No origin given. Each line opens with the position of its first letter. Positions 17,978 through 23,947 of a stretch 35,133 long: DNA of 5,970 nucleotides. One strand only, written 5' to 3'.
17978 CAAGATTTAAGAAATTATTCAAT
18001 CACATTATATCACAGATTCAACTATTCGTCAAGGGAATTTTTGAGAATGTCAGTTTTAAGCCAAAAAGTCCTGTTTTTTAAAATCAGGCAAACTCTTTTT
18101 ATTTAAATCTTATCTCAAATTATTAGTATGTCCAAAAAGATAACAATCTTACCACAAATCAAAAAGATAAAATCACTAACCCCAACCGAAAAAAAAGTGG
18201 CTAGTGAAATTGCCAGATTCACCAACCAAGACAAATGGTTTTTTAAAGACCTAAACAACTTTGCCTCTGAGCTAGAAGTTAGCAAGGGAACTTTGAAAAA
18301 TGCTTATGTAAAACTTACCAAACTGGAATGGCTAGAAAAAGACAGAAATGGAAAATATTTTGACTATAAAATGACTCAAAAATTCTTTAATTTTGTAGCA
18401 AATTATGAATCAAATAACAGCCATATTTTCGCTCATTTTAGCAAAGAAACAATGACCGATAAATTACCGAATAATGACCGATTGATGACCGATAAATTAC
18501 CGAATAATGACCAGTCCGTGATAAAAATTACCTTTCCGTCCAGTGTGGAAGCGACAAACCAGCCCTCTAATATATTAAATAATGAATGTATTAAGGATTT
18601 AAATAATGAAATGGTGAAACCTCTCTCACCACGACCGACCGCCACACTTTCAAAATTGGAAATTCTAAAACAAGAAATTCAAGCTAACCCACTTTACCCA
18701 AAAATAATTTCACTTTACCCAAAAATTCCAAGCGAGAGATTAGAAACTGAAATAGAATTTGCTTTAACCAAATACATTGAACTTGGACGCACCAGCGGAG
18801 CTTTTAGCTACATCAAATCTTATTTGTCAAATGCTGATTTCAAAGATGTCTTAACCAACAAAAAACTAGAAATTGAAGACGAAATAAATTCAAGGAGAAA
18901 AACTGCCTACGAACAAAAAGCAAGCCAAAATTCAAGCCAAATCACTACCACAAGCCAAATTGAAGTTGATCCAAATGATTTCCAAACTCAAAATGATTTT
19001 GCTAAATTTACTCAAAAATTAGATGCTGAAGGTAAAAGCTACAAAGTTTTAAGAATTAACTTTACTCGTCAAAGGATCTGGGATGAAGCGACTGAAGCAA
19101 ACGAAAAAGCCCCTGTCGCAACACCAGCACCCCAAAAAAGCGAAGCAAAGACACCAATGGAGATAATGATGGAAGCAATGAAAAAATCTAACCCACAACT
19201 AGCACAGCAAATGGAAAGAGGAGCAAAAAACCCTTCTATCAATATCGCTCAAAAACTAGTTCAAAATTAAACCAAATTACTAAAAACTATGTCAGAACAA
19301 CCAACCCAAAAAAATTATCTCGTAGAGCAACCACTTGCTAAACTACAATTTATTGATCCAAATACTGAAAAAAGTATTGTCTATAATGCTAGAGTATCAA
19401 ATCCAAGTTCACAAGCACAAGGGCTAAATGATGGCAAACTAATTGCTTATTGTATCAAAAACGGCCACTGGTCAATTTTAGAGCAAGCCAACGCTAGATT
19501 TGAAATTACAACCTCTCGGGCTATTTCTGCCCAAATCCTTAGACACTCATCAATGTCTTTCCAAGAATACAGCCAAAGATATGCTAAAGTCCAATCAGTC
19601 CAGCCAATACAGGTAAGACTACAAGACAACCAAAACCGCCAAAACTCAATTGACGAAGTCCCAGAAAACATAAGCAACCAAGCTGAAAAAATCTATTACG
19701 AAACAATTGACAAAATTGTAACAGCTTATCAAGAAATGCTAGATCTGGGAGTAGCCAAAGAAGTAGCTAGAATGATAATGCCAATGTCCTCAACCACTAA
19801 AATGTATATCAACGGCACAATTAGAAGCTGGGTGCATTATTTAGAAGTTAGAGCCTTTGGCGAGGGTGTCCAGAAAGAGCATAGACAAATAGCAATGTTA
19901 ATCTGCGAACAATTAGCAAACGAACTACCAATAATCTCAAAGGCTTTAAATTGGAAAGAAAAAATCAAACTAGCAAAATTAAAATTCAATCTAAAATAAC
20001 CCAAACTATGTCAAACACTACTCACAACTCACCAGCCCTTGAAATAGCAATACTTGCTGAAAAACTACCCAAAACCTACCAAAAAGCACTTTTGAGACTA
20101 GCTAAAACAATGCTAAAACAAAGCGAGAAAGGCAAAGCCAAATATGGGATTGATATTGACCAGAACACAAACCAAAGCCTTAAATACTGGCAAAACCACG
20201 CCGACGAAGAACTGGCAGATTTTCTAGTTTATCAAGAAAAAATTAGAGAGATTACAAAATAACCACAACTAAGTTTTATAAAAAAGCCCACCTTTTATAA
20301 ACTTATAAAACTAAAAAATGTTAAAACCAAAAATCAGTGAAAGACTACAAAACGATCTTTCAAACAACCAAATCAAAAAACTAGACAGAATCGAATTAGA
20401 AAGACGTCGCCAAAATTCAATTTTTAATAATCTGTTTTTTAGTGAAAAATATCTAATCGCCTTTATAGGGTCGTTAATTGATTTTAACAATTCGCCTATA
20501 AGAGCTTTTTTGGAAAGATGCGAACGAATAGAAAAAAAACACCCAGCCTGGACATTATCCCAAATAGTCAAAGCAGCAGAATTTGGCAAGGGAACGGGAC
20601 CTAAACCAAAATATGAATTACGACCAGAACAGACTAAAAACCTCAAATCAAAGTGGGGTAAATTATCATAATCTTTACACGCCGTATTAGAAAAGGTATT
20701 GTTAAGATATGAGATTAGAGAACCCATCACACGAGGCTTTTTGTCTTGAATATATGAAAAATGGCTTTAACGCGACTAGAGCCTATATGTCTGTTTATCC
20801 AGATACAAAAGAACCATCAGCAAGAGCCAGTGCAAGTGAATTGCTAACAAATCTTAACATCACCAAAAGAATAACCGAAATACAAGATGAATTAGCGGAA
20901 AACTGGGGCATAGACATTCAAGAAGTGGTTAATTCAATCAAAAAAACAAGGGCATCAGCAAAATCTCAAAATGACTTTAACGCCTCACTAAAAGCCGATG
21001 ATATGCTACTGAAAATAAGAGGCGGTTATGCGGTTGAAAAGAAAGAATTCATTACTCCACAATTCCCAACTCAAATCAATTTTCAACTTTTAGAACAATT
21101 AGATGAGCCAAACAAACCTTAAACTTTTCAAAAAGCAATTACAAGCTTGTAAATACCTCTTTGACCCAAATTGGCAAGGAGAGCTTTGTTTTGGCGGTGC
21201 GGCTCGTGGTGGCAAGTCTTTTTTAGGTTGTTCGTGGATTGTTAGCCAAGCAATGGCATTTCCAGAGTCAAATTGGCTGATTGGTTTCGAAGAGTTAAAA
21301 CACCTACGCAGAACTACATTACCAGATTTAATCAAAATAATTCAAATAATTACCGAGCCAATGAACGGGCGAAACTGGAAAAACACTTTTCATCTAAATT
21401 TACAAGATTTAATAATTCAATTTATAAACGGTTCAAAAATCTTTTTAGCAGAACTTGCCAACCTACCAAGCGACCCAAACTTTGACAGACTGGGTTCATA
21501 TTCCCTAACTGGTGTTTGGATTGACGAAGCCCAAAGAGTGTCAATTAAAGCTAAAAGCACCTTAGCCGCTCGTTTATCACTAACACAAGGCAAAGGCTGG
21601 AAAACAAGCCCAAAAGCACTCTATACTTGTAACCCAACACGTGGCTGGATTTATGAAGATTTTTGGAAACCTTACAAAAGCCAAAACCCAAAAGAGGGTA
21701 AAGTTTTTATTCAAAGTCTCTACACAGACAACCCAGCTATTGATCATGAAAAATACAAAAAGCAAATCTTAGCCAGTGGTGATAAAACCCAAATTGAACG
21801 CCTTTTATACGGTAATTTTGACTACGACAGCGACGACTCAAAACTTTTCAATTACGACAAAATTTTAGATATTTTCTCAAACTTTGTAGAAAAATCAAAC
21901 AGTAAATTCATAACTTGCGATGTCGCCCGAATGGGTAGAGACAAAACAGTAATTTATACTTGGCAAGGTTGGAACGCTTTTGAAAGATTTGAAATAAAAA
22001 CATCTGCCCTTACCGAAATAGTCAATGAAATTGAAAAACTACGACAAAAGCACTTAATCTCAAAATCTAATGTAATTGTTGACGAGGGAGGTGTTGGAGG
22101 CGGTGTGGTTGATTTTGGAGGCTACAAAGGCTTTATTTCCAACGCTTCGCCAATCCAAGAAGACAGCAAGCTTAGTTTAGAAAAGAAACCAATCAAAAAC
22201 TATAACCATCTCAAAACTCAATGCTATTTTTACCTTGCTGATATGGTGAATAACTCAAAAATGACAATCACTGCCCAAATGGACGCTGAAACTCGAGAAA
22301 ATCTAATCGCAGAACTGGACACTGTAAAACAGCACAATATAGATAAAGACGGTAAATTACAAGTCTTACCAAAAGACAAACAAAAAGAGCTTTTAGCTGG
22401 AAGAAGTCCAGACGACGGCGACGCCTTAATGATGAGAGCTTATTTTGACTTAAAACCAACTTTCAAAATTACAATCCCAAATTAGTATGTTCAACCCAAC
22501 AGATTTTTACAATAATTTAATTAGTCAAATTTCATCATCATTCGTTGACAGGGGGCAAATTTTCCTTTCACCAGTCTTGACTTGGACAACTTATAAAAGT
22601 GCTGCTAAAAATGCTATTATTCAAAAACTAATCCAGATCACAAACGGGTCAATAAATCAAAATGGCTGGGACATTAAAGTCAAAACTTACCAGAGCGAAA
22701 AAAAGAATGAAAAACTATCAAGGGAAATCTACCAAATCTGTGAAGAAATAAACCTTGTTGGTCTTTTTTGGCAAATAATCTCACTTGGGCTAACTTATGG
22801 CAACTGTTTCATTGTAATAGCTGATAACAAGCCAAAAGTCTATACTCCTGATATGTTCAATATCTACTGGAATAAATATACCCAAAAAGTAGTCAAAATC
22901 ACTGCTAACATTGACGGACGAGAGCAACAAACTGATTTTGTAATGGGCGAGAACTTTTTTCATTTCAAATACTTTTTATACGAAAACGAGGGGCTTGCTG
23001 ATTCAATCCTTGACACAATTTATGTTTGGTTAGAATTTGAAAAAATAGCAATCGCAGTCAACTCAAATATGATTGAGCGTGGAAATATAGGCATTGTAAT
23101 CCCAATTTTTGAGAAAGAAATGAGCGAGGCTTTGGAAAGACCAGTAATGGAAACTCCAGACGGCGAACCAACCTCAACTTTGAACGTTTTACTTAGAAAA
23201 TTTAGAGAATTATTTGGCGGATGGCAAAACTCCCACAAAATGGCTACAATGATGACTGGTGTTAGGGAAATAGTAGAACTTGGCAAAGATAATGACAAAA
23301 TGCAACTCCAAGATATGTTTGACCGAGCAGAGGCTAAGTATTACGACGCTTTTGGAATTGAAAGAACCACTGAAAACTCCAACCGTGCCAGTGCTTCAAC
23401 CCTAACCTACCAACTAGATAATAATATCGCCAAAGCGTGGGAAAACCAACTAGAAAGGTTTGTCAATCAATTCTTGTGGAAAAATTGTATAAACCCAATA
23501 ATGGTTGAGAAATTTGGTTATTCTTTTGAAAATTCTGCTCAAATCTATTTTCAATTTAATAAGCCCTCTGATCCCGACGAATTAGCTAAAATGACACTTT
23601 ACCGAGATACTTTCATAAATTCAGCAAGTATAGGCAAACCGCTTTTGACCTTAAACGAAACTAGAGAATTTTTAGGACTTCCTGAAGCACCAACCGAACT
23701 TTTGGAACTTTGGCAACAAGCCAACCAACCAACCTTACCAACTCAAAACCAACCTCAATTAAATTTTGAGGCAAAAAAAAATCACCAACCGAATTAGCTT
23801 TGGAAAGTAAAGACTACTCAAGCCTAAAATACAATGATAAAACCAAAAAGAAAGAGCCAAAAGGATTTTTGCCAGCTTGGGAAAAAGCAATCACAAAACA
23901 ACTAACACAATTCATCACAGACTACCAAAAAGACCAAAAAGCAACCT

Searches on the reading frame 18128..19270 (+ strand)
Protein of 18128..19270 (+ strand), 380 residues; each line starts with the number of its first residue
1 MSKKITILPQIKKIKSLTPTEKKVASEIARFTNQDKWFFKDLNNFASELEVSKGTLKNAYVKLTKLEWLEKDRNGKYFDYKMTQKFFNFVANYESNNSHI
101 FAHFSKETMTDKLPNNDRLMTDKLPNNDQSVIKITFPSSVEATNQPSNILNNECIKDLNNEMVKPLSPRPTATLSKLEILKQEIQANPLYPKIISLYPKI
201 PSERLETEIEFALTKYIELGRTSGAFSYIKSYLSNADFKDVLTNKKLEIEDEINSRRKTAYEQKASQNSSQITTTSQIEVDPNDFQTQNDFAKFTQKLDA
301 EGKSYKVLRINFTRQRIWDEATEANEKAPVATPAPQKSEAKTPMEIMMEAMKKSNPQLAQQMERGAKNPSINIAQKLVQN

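Call 9: search_protein_families(library=pfam, proteins=[window:18128-19270:+], max_evalue=0.01)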
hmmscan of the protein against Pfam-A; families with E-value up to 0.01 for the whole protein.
window:18128-19270:+ (380 aa): 1 family
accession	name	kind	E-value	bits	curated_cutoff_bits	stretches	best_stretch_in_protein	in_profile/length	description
PF13730.12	HTH_36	-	0.0034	17.6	25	1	17-69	3-55/55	Helix-turn-helix domain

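Call 13: find_related_loci(query=window:18128-19270:+, collection=viral_contigs, flank=6000)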
Query window:18128-19270:+ (380 aa) in viral_contigs; peptide patterns used: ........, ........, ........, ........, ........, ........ (x = any residue, [..] = any of these).
6 stretches matched a pattern, but none encodes a relative of the query by tblastn (E <= 1e-3).

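Call 14: search_protein_families(library=phrogs, proteins=[window:18128-19270:+], max_evalue=0.01)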
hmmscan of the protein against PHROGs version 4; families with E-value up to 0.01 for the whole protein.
window:18128-19270:+ (380 aa): 3 families
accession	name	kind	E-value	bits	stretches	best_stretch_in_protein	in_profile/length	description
phrog_428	-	DNA, RNA and nucleotide metabolism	1.4e-05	25.5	1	5-161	91-219/455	replication initiation protein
phrog_391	-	DNA, RNA and nucleotide metabolism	0.00018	22.2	1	11-152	9-155/298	replication initiation O-like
phrog_270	-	DNA, RNA and nucleotide metabolism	0.009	16.4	0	13-80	41-108/383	replication initiation protein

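Call 15: find_encoding_contigs(protein=window:18128-19270:+, flank=6000, max_places=10)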
Protein window:18128-19270:+ (380 aa): 2 contigs read that carry it; 1 place shown.
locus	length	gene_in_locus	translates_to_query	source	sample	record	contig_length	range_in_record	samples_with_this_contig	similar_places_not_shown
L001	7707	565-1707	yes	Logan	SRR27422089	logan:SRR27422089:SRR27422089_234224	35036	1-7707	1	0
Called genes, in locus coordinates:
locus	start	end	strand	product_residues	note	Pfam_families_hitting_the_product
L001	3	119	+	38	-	?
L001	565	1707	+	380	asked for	-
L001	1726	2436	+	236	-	PF02511:Thy1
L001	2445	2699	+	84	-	-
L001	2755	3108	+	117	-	-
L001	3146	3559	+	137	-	PF03592:Terminase_2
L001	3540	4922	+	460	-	PF03237:Terminase_6N, PF04466:Terminase_3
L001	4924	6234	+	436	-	-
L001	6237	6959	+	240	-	-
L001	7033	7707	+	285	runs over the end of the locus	-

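Call 16: find_homologous_proteins(query=window:18128-19270:+)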
Query window:18128-19270:+ (380 aa): 13 proteins with E <= 0.001 among 2993 candidates.
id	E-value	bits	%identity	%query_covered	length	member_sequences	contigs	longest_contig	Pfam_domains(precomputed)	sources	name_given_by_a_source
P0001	2.8e-242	821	100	100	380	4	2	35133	-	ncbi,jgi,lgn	jgi:hypothetical protein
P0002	2.1e-240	815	99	100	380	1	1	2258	-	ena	-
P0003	9.1e-240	813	99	100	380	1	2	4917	-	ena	-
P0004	2.1e-239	812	99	100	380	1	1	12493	-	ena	-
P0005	6.5e-157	540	85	77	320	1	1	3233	-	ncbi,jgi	jgi:hypothetical protein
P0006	5.1e-106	373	85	57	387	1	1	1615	-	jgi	jgi:Tfp pilus assembly protein FimT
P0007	2.2e-104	368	58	90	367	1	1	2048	-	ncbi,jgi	jgi:hypothetical protein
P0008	6.0e-67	245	72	43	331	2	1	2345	-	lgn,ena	-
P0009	2.8e-64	236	72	43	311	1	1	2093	-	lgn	-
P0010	1.7e-63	233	71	42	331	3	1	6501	-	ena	-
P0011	3.0e-61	226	69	43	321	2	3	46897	-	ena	-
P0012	1.6e-58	217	67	42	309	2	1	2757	-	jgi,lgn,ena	jgi:hypothetical protein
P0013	2.4e-46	177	82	28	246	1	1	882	-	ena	-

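Call 17: find_encoding_contigs(protein=P0011, flank=6000, max_places=4)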
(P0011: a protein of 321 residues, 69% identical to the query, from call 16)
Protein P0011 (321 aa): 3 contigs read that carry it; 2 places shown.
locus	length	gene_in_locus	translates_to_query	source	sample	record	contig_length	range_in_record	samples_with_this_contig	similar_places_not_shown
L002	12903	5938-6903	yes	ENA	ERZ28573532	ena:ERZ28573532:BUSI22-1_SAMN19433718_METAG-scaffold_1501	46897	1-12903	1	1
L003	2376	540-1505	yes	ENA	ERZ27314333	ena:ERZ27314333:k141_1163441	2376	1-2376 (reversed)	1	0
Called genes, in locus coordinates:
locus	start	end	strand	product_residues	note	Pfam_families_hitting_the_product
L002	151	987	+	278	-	PF09669:Phage_pRha (weak)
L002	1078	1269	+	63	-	-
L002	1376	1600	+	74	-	-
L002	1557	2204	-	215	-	-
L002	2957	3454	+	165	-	PF08346:AntA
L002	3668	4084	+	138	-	-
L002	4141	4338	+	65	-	-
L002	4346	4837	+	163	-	PF12239:DUF3605 (weak)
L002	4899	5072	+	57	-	-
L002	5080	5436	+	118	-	-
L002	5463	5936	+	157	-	-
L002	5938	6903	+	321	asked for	-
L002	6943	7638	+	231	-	-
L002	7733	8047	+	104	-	-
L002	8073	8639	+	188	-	-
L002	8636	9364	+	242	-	-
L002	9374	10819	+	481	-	PF13476:AAA_23 (weak), PF13304:AAA_21, PF13175:AAA_15 (weak)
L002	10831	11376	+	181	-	-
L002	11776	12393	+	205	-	-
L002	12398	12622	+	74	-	-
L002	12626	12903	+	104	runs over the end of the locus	-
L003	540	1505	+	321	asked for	-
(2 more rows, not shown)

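Call 18: find_encoding_contigs(protein=P0010, flank=6000, max_places=3)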
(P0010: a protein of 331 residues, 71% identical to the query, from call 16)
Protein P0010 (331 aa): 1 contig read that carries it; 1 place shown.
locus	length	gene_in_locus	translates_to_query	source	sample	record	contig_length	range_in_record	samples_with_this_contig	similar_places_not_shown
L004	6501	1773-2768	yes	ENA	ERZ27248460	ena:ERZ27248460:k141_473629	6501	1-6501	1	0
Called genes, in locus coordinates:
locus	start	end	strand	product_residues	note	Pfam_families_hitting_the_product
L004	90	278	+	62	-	-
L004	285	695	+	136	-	PF12239:DUF3605 (faint)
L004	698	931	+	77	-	-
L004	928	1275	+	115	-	-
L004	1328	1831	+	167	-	-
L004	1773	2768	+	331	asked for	-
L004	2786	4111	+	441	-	PF00772:DnaB, PF20720:nSTAND3 (faint), PF03796:DnaB_C, PF06745:ATPase, PF13481:AAA_25 (weak)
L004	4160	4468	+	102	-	-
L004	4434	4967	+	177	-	-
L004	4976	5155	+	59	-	-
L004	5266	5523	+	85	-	-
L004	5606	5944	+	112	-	-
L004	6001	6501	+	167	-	?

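Call 19: find_encoding_contigs(protein=P0007, flank=6000, max_places=3)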
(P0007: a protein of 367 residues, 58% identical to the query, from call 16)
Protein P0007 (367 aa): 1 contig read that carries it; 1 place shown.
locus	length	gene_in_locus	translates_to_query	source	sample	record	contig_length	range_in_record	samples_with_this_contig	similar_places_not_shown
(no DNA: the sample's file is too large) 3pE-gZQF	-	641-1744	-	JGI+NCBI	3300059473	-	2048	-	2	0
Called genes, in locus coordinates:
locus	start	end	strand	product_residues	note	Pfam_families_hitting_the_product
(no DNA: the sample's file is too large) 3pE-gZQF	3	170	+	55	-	?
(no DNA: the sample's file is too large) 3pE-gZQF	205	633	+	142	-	PF01541:GIY-YIG (weak)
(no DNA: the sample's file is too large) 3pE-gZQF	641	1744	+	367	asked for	-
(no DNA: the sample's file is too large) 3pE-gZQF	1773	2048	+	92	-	?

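Call 20: find_encoding_contigs(protein=P0005, flank=6000, max_places=3)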
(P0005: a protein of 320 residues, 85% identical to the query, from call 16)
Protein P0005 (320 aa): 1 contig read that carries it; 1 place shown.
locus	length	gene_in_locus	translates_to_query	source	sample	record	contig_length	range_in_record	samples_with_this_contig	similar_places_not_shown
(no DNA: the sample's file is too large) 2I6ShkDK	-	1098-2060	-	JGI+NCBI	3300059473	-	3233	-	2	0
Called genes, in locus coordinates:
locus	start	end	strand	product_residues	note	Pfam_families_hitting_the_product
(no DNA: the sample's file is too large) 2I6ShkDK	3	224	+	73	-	?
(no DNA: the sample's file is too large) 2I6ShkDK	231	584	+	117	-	-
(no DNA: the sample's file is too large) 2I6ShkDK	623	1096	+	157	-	-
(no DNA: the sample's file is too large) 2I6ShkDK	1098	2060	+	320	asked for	-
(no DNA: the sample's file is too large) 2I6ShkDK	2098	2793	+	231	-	-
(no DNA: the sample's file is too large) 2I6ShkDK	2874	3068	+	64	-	-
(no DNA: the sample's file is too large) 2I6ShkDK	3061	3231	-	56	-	?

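Call 23: find_encoding_contigs(protein=P0004, flank=6000, max_places=3)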
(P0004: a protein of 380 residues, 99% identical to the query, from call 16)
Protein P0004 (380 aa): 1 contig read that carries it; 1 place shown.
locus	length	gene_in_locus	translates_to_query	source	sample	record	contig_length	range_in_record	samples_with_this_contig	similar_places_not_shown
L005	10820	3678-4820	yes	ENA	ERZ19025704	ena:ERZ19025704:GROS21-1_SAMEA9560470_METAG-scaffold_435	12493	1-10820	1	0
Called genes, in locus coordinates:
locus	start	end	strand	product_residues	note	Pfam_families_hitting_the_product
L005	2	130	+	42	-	?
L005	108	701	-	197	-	-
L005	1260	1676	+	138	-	-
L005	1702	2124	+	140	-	PF04480:DUF559, PF18741:MTES_1575 (weak)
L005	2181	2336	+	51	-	-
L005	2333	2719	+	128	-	-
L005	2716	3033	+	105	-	-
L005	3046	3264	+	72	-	-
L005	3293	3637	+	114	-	-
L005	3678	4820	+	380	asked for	-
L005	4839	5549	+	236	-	PF02511:Thy1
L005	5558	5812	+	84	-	-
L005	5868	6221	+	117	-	-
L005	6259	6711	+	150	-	PF03592:Terminase_2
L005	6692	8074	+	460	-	PF03237:Terminase_6N, PF04466:Terminase_3 (weak)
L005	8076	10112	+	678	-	-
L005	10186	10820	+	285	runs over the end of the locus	-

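Call 24: find_encoding_contigs(protein=P0006, flank=6000, max_places=3)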
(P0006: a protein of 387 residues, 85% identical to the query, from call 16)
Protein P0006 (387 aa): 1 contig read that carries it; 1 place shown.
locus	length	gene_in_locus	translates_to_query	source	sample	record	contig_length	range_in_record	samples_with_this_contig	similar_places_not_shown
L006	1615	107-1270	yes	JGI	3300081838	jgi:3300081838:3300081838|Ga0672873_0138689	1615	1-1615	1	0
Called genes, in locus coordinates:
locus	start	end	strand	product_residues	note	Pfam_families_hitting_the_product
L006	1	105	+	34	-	?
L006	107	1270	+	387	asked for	-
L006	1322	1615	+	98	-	?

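Call 59: search_protein_families(library=phrogs, proteins=[L004:928-1275:+, L004:1773-2768:+, L002:5463-5936:+, L002:5938-6903:+], max_evalue=0.01)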
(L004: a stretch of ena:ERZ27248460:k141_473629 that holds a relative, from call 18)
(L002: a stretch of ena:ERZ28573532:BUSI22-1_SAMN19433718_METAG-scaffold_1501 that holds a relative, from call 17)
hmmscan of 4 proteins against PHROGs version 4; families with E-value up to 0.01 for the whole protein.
L004:928-1275:+ (115 aa): 0 families

L004:1773-2768:+ (331 aa): 4 families
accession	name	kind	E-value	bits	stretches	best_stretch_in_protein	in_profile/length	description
phrog_270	-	DNA, RNA and nucleotide metabolism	3.5e-05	24.3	1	38-122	42-125/383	replication initiation protein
phrog_428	-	DNA, RNA and nucleotide metabolism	0.00048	20.4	1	7-223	69-229/455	replication initiation protein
phrog_22534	-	unknown function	0.0019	19.1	1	23-107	6-88/111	-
phrog_391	-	DNA, RNA and nucleotide metabolism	0.0046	17.7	1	37-132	11-103/298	replication initiation O-like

L002:5463-5936:+ (157 aa): 0 families

L002:5938-6903:+ (321 aa): 0 families

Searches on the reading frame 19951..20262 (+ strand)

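Call 9: search_protein_families(library=pfam, proteins=[window:19951-20262:+], max_evalue=0.01)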
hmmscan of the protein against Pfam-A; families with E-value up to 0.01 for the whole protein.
window:19951-20262:+ (103 aa): 0 families

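Call 14: search_protein_families(library=phrogs, proteins=[window:19951-20262:+], max_evalue=0.01)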
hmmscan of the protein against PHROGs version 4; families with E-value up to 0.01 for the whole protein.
window:19951-20262:+ (103 aa): 3 families
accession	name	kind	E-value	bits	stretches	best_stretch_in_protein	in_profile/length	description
phrog_23240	-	unknown function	3e-08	34.9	1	34-100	64-129/140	-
phrog_11184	-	unknown function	0.0011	20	1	28-97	23-89/104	-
phrog_17558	-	unknown function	0.0058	17.5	1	50-96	60-105/168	-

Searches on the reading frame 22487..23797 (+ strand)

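Call 52: search_protein_families(library=phrogs, proteins=[window:22487-23797:+], max_evalue=0.001)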
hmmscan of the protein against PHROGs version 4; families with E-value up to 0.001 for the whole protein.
window:22487-23797:+ (436 aa): 1 family
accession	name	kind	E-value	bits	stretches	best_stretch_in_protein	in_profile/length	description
phrog_2662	-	head and packaging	0.0004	20.1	0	238-403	258-410/717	portal protein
